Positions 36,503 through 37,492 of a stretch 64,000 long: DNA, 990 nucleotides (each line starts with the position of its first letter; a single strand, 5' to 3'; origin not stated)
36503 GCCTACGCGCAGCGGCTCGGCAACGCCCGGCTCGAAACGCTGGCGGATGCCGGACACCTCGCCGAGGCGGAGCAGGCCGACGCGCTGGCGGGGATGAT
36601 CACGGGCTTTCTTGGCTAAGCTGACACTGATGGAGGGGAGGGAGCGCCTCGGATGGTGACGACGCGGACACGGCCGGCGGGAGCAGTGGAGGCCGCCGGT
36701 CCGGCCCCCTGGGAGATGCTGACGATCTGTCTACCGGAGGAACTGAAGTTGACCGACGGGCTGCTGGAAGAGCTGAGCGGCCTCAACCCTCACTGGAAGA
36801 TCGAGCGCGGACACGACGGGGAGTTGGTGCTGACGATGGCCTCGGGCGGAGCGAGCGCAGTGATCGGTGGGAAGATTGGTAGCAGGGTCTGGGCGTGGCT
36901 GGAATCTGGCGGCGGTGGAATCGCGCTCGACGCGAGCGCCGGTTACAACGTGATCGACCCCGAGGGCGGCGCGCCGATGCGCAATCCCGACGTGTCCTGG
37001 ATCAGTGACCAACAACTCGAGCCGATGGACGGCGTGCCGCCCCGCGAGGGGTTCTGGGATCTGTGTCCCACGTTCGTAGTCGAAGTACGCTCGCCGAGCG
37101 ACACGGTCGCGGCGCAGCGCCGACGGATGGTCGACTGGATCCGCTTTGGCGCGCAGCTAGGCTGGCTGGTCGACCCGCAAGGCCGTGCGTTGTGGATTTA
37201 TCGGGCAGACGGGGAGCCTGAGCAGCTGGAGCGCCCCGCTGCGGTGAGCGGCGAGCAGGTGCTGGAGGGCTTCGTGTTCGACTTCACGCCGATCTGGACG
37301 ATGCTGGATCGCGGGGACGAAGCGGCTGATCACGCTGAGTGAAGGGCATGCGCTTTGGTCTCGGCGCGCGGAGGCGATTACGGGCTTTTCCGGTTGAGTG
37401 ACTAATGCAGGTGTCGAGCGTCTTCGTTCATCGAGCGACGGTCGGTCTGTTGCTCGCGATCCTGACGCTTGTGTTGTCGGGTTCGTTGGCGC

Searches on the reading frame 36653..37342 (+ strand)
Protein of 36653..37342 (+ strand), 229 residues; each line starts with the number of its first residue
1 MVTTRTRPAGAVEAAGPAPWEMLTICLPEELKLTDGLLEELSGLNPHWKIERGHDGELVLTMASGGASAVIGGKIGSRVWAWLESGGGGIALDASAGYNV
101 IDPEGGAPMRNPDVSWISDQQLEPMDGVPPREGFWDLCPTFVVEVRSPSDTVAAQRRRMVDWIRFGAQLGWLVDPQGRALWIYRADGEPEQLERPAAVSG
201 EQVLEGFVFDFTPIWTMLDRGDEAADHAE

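Call 68: find_encoding_contigs(protein=window:36653-37342:+, flank=10000, max_places=4)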
Protein window:36653-37342:+ (229 aa): no gene with exactly this product is on record in the collection.
